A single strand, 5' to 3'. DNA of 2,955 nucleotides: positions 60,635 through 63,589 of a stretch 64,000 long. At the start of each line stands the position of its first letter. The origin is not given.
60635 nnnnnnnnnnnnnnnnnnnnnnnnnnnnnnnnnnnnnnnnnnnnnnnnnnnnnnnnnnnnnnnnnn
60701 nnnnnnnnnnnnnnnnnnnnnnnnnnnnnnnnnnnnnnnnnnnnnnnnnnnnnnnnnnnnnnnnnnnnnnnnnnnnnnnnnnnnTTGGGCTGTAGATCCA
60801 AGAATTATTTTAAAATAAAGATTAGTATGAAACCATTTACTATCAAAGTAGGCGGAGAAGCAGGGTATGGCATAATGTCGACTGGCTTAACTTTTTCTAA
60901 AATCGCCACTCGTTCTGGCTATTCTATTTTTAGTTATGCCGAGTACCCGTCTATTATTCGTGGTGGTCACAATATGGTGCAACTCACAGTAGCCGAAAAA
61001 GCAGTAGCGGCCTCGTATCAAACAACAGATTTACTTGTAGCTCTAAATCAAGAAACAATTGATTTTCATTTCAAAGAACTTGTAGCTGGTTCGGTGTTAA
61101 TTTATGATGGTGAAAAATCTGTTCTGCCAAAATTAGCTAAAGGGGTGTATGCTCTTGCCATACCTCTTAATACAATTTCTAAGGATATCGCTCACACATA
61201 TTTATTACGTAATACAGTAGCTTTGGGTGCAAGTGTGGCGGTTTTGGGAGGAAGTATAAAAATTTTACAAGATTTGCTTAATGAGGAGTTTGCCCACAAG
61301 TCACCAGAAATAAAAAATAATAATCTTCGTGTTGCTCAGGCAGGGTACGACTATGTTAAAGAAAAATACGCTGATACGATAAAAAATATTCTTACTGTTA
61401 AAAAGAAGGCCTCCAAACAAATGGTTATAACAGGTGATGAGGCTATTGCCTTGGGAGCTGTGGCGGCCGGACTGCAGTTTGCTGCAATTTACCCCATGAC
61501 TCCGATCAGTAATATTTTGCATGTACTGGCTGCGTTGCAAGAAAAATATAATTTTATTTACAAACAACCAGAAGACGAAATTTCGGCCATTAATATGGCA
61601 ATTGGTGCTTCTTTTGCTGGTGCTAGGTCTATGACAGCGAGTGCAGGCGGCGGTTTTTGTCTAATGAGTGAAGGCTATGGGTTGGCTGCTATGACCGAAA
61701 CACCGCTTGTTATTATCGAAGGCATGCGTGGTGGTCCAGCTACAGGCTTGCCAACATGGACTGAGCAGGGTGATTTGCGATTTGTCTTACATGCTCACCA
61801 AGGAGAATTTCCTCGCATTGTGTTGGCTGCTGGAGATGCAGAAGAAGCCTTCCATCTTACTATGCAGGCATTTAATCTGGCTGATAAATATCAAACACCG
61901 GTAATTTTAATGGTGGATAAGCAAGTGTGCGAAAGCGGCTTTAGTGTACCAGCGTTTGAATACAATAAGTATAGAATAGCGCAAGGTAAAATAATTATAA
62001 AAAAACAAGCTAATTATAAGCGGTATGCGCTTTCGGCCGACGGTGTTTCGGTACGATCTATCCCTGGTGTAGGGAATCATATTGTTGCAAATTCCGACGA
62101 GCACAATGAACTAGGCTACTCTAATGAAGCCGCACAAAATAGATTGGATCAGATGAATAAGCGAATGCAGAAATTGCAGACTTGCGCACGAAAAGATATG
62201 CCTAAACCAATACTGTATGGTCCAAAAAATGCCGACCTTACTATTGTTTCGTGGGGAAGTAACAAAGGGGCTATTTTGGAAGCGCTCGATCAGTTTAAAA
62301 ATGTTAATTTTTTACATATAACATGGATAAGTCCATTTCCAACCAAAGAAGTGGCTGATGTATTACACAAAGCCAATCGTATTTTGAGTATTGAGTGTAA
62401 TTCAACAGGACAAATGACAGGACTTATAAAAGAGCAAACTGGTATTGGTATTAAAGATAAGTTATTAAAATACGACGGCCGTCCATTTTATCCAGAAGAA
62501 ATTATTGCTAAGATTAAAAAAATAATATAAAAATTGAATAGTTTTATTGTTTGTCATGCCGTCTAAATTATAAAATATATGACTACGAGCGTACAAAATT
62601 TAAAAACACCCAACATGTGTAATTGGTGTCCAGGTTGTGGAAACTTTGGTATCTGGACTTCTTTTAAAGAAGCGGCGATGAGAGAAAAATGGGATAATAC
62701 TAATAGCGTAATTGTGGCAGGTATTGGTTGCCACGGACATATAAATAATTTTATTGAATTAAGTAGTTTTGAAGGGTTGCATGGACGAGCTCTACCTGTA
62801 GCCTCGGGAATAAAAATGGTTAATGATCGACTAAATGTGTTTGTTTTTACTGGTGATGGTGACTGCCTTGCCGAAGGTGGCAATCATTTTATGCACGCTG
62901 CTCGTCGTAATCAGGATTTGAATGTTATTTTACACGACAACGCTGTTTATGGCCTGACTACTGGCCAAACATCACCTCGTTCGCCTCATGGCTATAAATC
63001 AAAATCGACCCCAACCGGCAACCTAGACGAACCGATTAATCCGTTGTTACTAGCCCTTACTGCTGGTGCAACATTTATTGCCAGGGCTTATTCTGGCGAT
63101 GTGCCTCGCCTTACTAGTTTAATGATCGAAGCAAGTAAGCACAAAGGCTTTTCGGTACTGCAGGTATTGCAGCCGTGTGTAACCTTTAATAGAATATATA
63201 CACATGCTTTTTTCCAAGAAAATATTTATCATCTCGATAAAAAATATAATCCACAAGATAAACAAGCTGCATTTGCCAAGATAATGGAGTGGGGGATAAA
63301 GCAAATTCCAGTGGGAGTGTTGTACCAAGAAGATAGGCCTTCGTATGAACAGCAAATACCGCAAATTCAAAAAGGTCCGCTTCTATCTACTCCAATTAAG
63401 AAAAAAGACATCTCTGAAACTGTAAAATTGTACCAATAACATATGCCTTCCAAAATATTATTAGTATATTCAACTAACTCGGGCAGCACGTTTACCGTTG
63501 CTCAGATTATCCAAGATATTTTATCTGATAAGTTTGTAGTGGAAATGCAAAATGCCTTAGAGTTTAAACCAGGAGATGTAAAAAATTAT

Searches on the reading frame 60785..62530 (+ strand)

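Call 13: search_protein_families(library=pfam, proteins=[window:60785-62530:+], max_evalue=0.0001)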
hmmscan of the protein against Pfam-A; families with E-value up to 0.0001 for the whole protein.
window:60785-62530:+ (581 aa): 3 families
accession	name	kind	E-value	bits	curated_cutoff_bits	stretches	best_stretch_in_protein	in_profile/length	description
PF01855.24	POR_N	-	2.7e-54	184.8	27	1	224-453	2-225/231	Pyruvate flavodoxin/ferredoxin oxidoreductase, thiamine diP-bdg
PF01558.24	POR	-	9.2e-31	107.8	27.4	1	26-189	1-173/173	Pyruvate ferredoxin/flavodoxin oxidoreductase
PF17147.9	PFOR_II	-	1.3e-06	29.1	27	1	483-552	1-78/102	Pyruvate:ferredoxin oxidoreductase core domain II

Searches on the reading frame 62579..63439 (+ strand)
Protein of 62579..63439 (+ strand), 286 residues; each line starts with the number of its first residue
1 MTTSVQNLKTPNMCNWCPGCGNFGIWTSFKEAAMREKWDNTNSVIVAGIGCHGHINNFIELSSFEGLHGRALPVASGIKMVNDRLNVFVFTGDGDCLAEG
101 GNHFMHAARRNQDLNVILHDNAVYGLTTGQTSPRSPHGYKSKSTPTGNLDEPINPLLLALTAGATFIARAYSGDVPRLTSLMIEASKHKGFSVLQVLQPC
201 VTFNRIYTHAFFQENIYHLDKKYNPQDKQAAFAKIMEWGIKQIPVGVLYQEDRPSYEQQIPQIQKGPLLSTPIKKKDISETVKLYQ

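Call 13: search_protein_families(library=pfam, proteins=[window:62579-63439:+], max_evalue=0.0001)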
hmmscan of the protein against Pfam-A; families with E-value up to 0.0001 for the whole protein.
window:62579-63439:+ (286 aa): 2 families
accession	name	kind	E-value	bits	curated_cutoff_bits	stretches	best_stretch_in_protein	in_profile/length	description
PF02775.26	TPP_enzyme_C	-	1.5e-27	96.7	21.9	1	48-196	1-151/151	Thiamine pyrophosphate enzyme, C-terminal TPP binding domain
PF12367.13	PFO_beta_C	-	2.4e-23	82.4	24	1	200-264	1-65/66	Pyruvate ferredoxin oxidoreductase beta subunit C terminal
